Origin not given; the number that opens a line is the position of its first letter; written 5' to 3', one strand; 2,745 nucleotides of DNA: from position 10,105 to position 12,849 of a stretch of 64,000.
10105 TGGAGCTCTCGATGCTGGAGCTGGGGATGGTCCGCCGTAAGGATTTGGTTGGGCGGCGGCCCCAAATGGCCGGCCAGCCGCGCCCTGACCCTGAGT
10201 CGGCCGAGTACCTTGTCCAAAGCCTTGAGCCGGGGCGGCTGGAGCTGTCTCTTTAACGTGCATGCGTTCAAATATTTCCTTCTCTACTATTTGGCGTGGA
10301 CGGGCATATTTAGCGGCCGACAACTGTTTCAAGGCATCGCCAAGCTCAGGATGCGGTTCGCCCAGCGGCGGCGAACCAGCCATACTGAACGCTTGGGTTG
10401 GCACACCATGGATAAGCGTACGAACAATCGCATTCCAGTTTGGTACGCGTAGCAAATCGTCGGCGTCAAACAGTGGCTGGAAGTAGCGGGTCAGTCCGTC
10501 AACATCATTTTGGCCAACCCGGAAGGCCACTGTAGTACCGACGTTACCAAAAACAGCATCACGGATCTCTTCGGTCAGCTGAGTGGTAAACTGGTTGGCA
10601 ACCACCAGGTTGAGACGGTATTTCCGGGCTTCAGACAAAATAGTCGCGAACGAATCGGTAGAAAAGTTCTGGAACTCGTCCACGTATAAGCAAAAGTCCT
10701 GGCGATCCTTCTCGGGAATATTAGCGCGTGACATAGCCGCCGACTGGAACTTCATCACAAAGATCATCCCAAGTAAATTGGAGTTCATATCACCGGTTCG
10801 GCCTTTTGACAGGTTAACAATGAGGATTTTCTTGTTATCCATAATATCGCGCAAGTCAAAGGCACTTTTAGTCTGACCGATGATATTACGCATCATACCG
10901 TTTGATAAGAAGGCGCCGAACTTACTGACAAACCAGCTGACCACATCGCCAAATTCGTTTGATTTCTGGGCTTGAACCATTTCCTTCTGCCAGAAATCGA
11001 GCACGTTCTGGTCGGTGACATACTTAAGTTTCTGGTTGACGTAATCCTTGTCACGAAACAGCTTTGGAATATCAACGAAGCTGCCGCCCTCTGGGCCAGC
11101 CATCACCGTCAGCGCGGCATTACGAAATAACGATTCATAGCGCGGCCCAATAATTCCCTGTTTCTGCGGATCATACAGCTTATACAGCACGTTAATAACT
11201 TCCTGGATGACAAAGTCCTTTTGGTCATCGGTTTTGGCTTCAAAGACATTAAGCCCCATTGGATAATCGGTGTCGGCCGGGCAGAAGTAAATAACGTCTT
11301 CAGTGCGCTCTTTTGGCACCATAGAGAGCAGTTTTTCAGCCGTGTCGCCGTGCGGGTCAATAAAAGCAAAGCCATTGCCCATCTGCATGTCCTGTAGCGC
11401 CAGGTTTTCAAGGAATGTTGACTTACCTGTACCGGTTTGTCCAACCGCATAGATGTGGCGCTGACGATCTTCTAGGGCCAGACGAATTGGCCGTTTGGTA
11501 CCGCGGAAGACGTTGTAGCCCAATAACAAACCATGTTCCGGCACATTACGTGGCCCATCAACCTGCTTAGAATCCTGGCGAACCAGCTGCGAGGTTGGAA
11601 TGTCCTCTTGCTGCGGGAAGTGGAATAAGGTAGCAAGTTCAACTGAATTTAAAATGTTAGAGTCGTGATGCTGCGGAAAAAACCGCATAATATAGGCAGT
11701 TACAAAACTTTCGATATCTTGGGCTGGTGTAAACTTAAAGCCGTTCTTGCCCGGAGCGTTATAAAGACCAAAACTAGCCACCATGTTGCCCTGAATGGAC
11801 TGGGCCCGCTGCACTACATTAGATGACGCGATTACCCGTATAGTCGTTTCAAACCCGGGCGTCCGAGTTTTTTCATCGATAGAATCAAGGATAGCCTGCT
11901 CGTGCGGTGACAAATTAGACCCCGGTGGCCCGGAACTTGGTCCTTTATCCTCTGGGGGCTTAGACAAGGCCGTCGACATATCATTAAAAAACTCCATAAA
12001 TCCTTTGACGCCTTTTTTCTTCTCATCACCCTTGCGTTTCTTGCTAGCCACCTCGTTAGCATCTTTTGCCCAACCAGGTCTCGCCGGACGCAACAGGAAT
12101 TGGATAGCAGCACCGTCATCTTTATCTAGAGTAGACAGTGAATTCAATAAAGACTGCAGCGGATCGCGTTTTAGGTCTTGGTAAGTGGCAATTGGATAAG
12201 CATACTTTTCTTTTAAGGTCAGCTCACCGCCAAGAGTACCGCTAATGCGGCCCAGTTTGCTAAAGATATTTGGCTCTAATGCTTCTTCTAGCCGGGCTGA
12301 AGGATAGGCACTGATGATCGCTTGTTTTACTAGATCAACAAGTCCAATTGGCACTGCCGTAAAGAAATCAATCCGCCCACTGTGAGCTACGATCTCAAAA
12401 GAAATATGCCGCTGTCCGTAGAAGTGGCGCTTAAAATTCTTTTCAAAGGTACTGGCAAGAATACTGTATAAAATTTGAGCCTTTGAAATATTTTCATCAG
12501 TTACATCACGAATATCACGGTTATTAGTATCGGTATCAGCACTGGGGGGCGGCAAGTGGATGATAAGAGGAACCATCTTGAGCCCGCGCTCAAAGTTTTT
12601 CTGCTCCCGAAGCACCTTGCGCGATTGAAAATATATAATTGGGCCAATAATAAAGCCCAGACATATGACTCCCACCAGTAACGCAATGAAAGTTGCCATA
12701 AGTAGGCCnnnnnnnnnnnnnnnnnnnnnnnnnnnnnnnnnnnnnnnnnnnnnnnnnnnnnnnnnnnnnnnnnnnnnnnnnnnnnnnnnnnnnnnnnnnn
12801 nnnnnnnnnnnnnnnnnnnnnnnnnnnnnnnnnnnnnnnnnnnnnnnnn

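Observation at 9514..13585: Three-gene operon: membrane protein, Pro-rich protein, and giant membrane-anchored DUF87/HerA-FtsK-VirB4-type ATPase with a 330-aa disordered tail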

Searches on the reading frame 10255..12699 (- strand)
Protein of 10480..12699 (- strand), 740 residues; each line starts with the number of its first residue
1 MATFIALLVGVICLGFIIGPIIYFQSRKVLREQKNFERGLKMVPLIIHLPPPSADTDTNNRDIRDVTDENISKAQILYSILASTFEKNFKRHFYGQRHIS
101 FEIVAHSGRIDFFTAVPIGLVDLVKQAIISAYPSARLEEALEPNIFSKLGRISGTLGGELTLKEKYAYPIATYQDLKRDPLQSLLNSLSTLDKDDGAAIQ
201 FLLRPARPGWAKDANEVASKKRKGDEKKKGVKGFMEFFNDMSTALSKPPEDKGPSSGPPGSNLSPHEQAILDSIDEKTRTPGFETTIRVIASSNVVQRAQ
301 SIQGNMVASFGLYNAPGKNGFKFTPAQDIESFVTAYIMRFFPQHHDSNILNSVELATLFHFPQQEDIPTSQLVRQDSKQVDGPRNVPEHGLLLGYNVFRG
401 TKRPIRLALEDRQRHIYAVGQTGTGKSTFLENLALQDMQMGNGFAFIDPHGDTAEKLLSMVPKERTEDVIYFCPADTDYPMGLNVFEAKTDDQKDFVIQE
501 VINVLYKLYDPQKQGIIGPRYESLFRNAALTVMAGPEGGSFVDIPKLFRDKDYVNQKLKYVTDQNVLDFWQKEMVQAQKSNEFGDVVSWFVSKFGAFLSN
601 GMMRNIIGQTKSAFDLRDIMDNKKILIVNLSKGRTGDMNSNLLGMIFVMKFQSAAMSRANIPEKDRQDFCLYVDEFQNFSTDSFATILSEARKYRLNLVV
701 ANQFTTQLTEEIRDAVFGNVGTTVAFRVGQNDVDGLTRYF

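Call 8: search_solved_structures(query=window:10480-12699:-, max_evalue=1, show_alignments=2)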
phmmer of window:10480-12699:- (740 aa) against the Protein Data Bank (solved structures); distinct sequences matched with E-value up to 1: 3.
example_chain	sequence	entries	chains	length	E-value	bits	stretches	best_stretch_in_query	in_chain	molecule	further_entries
1gl6_A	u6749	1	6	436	6.4e-06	27.8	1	410-457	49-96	ATPASE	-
1e9r_A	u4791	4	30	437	6.4e-06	27.8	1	410-457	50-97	CONJUGAL TRANSFER PROTEIN TRWB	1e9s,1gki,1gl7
6sz9_A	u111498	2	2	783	1.2e-05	26.9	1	398-469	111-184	IcmO (DotL)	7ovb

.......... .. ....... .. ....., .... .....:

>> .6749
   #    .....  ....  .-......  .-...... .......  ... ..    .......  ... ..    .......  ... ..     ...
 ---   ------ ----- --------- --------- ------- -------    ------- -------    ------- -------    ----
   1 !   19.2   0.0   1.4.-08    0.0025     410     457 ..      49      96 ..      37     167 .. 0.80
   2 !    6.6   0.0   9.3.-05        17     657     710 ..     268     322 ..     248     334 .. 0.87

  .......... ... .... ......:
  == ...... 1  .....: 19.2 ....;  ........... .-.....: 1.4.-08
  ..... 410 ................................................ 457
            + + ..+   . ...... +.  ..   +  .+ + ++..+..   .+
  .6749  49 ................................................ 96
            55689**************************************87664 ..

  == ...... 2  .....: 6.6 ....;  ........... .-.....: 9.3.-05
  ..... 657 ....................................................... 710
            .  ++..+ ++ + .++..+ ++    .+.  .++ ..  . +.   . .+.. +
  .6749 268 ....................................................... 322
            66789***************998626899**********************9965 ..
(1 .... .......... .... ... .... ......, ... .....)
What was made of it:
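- Closest known: Type IV coupling proteins. Same: phmmer hits to TrwB and DotL in the PDB (call 8).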

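Call 9: find_homologous_proteins(query=window:10480-12699:-, max_evalue=0.001)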
Query window:10480-12699:- (740 aa): 6894 proteins with E <= 0.001 among 8000 candidates; the best 120 are listed.
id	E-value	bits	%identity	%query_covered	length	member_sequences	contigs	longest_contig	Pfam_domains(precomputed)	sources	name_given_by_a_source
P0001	0.0e+0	1678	100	100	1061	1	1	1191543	PF26449.1,PF13401.13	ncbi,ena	-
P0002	0.0e+0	1461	85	100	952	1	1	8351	PF26449.1,PF13401.13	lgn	-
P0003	0.0e+0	1422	84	100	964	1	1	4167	PF26449.1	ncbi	-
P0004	0.0e+0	1418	83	100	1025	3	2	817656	PF26449.1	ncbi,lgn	-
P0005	0.0e+0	1415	82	100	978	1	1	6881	PF26449.1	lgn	-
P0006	0.0e+0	1410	82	100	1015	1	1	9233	PF26449.1,PF13401.13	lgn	-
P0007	0.0e+0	1405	84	98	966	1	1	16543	PF26449.1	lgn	-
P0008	0.0e+0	1403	81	100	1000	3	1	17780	PF26449.1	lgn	-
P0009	0.0e+0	1399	81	100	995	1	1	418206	PF26449.1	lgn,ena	-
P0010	0.0e+0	1399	81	100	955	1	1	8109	PF26449.1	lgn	-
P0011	0.0e+0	1396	81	100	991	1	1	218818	PF26449.1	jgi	jgi:hypothetical protein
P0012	0.0e+0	1393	81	100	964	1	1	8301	PF26449.1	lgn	-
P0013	0.0e+0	1392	82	100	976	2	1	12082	PF26449.1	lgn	-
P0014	0.0e+0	1389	80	100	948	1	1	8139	PF26449.1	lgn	-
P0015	0.0e+0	1386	80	100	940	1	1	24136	PF26449.1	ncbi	-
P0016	0.0e+0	1378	81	100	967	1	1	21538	PF26449.1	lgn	-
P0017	0.0e+0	1374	79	100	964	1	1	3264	PF26449.1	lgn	-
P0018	0.0e+0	1372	80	100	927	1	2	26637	PF26449.1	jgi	jgi:hypothetical protein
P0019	0.0e+0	1368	78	100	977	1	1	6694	PF26449.1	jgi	jgi:hypothetical protein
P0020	0.0e+0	1367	79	100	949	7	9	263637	PF26449.1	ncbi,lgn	-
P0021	0.0e+0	1366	80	100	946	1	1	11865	PF26449.1,PF13401.13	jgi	jgi:hypothetical protein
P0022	0.0e+0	1362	80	98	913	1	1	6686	PF26449.1,PF13401.13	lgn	-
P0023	0.0e+0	1361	79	100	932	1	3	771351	PF26449.1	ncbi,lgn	-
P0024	0.0e+0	1358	79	100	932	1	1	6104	PF26449.1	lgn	-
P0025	0.0e+0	1358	80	98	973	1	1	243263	PF26449.1,PF02534.21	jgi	jgi:hypothetical protein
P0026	0.0e+0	1355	78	100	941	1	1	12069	PF26449.1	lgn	-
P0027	0.0e+0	1354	78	100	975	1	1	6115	PF26449.1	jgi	jgi:hypothetical protein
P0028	0.0e+0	1354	79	100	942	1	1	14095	PF26449.1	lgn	-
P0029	0.0e+0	1350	79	100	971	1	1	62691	PF26449.1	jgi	jgi:hypothetical protein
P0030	0.0e+0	1344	78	100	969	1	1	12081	PF26449.1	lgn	-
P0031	0.0e+0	1337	77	100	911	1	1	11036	PF26449.1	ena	-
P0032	0.0e+0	1337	77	100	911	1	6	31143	PF26449.1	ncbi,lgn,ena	-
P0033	0.0e+0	1337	77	100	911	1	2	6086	PF26449.1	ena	-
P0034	0.0e+0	1336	78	100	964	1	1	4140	PF26449.1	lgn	-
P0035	0.0e+0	1331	77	100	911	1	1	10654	PF26449.1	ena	-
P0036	0.0e+0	1330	77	100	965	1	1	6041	PF26449.1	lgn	-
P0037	0.0e+0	1327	77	100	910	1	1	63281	PF26449.1,PF13401.13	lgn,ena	-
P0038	0.0e+0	1325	77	100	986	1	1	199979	PF26449.1,PF13401.13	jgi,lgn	-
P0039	0.0e+0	1324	78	100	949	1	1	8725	PF26449.1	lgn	-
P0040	0.0e+0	1321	77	100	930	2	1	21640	PF26449.1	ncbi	-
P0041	0.0e+0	1320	78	100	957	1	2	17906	PF26449.1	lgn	-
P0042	0.0e+0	1320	78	100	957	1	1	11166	PF26449.1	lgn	-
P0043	0.0e+0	1319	77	100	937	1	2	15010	PF26449.1,PF13401.13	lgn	-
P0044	0.0e+0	1319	78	100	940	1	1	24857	PF26449.1,PF02534.21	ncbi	-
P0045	0.0e+0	1315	77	100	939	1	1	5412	PF26449.1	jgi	jgi:hypothetical protein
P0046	0.0e+0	1315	77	100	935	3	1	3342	PF26449.1,PF02534.21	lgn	-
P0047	0.0e+0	1315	77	98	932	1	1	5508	PF26449.1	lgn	-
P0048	0.0e+0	1315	77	100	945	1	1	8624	PF26449.1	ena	-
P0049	0.0e+0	1313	77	100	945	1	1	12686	PF26449.1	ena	-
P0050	0.0e+0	1312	77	100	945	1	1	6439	PF26449.1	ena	-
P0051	0.0e+0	1311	77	100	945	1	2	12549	PF26449.1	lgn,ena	-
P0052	0.0e+0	1310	77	100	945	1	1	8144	PF26449.1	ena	-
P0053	0.0e+0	1310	77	100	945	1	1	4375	PF26449.1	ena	-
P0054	0.0e+0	1305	76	100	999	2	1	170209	PF26449.1,PF13401.13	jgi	-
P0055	0.0e+0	1304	77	100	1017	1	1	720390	PF26449.1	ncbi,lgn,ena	-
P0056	0.0e+0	1299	76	100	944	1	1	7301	PF26449.1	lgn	-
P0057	0.0e+0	1299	76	100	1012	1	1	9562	PF26449.1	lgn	-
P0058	0.0e+0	1298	76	100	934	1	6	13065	PF26449.1,PF02534.21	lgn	-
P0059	0.0e+0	1296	77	100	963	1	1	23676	PF26449.1,PF13401.13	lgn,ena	-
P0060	0.0e+0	1295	77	100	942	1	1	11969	PF26449.1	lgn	-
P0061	0.0e+0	1293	74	100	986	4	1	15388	PF26449.1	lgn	-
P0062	0.0e+0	1291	76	100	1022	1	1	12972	PF26449.1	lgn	-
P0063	0.0e+0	1288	75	100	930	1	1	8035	PF26449.1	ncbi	-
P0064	0.0e+0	1286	75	100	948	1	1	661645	PF26449.1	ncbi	-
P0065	0.0e+0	1284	74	100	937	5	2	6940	PF26449.1,PF13401.13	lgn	-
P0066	0.0e+0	1284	75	100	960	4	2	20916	PF26449.1,PF13401.13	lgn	-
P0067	0.0e+0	1283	74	100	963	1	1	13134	PF26449.1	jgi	jgi:hypothetical protein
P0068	0.0e+0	1281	76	100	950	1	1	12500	PF26449.1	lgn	-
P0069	0.0e+0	1280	75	100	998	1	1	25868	PF26449.1,PF12696.14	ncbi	-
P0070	0.0e+0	1278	77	98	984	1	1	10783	PF26449.1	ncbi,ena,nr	ncbi:MAG TPA: ATP-binding protein [Patescibacteria group bacterium]|nr:ATP-binding protein [Patescib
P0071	0.0e+0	1277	75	100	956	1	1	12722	PF26449.1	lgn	-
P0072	0.0e+0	1274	76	98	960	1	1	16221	PF26449.1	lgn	-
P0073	0.0e+0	1271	74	100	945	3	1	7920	PF26449.1,PF13401.13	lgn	-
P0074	0.0e+0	1270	75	100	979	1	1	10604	PF26449.1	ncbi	-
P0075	0.0e+0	1268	74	100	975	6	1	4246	PF26449.1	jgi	jgi:phosphate/sulfate permease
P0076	0.0e+0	1268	76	97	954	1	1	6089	PF26449.1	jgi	jgi:hypothetical protein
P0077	0.0e+0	1266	74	100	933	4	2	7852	PF26449.1,PF13401.13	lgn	-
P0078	0.0e+0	1265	74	100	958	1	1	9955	PF26449.1,PF13401.13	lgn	-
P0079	0.0e+0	1265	75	100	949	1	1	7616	PF26449.1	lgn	-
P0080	0.0e+0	1265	74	100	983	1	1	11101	PF26449.1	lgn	-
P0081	0.0e+0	1264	75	98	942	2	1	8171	PF26449.1,PF13401.13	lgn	-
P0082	0.0e+0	1264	75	100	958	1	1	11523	PF26449.1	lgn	-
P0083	0.0e+0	1262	74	100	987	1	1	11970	PF26449.1,PF13401.13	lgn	-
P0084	0.0e+0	1260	75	100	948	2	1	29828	PF26449.1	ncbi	-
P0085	0.0e+0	1259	74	100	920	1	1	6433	PF26449.1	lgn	-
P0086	0.0e+0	1256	75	99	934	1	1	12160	PF26449.1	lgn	-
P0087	0.0e+0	1255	77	94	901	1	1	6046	PF26449.1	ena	-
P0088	0.0e+0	1255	77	94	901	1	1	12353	PF26449.1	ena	-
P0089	0.0e+0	1255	77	94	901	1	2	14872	PF26449.1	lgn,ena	-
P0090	0.0e+0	1255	77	94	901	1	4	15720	PF26449.1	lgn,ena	-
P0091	0.0e+0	1255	74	100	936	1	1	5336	PF26449.1,PF02534.21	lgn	-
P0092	0.0e+0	1253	75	98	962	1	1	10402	PF26449.1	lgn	-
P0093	0.0e+0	1253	74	100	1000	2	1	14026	PF26449.1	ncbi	-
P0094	0.0e+0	1251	73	100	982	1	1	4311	PF26449.1,PF13401.13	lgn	-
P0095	0.0e+0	1250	73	100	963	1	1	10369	PF26449.1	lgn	-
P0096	0.0e+0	1250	74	98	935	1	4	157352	PF26449.1,PF13401.13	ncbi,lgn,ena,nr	ncbi:hypothetical protein A3F37_04215 [Candidatus Saccharibacteria bacterium RIFCSPHIGHO2_12_FULL_41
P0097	0.0e+0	1249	73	100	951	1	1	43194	PF26449.1,PF13401.13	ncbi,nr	ncbi:ATP-binding protein [Candidatus Parcubacteria bacterium]|nr:ATP-binding protein [Candidatus Par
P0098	0.0e+0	1248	73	99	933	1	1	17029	PF26449.1,PF02534.21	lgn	-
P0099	0.0e+0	1248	73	100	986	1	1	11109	PF26449.1,PF13401.13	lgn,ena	-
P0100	0.0e+0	1248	74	100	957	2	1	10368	PF26449.1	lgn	-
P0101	0.0e+0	1247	72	100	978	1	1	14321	PF26449.1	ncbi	-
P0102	0.0e+0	1245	73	100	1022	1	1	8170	PF26449.1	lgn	-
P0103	0.0e+0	1245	74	100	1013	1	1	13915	PF26449.1,PF13401.13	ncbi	-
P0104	0.0e+0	1244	73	100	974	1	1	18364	PF26449.1,PF13401.13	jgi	-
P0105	0.0e+0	1243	73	100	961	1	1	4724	PF26449.1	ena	-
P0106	0.0e+0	1243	72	100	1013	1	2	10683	PF26449.1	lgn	-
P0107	0.0e+0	1241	73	100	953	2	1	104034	PF26449.1,PF13401.13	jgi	-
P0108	0.0e+0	1241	74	100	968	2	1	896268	PF26449.1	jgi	jgi:hypothetical protein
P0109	0.0e+0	1241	72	100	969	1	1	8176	PF26449.1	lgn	-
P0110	0.0e+0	1241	73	100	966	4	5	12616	PF26449.1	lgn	-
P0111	0.0e+0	1241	73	100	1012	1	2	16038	PF26449.1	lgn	-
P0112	0.0e+0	1241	73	100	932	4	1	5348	PF26449.1,PF13401.13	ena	-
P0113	0.0e+0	1239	72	100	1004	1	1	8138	PF26449.1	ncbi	-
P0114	0.0e+0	1239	74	98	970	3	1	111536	PF26449.1,PF13401.13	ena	-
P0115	0.0e+0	1238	73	98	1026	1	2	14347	PF26449.1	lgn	-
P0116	0.0e+0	1236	73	100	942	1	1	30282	PF26449.1,PF13401.13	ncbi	-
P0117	0.0e+0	1236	71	100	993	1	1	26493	PF26449.1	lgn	-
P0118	0.0e+0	1236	74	99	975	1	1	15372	PF26449.1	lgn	-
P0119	0.0e+0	1235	72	100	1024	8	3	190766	PF26449.1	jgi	jgi:hypothetical protein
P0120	0.0e+0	1235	73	98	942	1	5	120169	PF26449.1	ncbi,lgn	-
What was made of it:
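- On Type IV coupling protein (VirD4/TraG/TraD/TrwB): Some close homologues do carry precomputed PF02534 or PF12696 (call 9).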

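Call 10: find_encoding_contigs(protein=P0001, flank=10000, max_places=3)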
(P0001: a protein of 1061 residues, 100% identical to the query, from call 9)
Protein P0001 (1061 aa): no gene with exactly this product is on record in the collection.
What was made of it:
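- Tried and rejected: Looking up the contig that encodes P0001 returned nothing on record (call 10).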

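Call 17: find_encoding_contigs(protein=P0004, flank=8000, max_places=2)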
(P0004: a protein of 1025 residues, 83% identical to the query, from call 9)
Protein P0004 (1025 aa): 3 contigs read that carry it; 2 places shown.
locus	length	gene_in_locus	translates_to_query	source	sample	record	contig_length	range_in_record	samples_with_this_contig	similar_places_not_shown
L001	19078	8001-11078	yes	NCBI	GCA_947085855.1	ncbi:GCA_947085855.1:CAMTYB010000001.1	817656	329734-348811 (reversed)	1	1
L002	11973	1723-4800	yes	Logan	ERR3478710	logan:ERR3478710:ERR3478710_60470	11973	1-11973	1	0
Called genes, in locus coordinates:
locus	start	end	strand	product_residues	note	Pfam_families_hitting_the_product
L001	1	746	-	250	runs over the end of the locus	PF01925:TauE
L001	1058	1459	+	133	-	-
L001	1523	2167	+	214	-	-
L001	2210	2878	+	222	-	PF01329:Pterin_4a, PF00075:RNase_H, PF13456:RVT_3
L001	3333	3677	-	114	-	PF00453:Ribosomal_L20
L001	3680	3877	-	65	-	PF01632:Ribosomal_L35p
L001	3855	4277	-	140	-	PF05198:IF3_N, PF00707:IF3_C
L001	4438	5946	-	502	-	PF13541:ChlI, PF05362:Lon_C, PF00493:MCM (faint), PF00158:Sigma54_activat (faint), PF01078:Mg_chelatase, PF07728:AAA_5, PF13335:Mg_chelatase_C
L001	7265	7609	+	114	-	-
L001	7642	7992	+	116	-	-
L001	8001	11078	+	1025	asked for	PF26449:DUF8128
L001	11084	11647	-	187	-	-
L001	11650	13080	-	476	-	-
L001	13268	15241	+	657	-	PF02518:HATPase_c, PF00204:DNA_gyraseB, PF01751:Toprim, PF00986:DNA_gyraseB_C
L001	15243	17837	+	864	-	PF00521:DNA_topoisoIV, PF03989:DNA_gyraseA_C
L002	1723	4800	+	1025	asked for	PF26449:DUF8128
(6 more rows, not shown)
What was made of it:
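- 9514..12699 (-): DUF8128-family membrane-anchored T4CP-like ATPase, 1061 aa. The identical protein P0001 carries PF26449 (call 9), which is DUF8128 (call 17).
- On DUF8128 (Pfam PF26449) family of Patescibacteria ATPases: The identical protein P0001 and all 120 listed homologues carry precomputed PF26449.1 (call 9), which is named DUF8128 in call 17.
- The identical protein carries PF26449/DUF8128 (calls 9, 17).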

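Call 18: find_encoding_contigs(protein=P0064, flank=8000, max_places=2)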
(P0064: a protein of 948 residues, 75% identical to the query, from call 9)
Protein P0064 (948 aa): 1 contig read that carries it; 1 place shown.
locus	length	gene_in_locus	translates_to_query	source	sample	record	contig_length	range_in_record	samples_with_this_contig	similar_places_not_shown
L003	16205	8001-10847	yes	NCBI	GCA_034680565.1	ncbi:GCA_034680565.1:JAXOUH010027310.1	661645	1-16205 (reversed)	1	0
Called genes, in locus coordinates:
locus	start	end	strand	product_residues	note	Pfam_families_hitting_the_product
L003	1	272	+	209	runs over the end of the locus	PF13483:Lactamase_B_3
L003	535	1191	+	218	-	PF02163:Peptidase_M50 (weak)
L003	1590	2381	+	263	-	-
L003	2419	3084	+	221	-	PF01329:Pterin_4a, PF00075:RNase_H, PF13456:RVT_3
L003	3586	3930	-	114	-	PF00453:Ribosomal_L20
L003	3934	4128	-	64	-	PF01632:Ribosomal_L35p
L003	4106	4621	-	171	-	PF05198:IF3_N, PF00707:IF3_C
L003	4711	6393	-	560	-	PF05362:Lon_C, PF00004:AAA (faint), PF13541:ChlI, PF01078:Mg_chelatase, PF07728:AAA_5, PF00493:MCM (weak), PF13335:Mg_chelatase_C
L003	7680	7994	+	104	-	-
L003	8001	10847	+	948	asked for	PF26449:DUF8128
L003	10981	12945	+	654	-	PF02518:HATPase_c, PF00204:DNA_gyraseB, PF01751:Toprim, PF00986:DNA_gyraseB_C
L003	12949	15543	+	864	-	PF00521:DNA_topoisoIV, PF03989:DNA_gyraseA_C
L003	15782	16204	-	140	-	?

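Call 30: search_protein_representatives(protein=window:10480-12699:-)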
Query: 740 residues. Proteins with E-value up to 0.001 (for the whole library): 20370; up to 1e-10: 13104; up to 1e-30: 4932. The best 150 are listed.
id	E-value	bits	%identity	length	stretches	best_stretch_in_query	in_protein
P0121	0.0e+00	1048.0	64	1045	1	9-738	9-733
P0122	5.7e-290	979.9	61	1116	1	18-740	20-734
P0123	7.7e-281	949.8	59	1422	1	11-740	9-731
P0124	5.0e-277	937.1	57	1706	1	11-740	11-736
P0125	5.8e-277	937.0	58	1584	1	8-739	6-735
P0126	6.0e-275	930.3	57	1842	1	9-739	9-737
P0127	3.0e-268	908.2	56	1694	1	5-736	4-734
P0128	6.4e-267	903.8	57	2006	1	22-739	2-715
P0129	6.8e-266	900.4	57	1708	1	42-739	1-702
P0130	4.1e-265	897.8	55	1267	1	7-740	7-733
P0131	7.0e-263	890.4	56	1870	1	23-739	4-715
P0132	8.9e-263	890.1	55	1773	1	8-737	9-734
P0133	9.4e-252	853.6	53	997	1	4-737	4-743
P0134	1.0e-248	843.6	53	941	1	7-739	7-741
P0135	8.4e-225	764.5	53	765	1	46-740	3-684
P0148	1.6e-150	519.0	38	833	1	5-739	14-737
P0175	2.0e-130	452.6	40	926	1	108-734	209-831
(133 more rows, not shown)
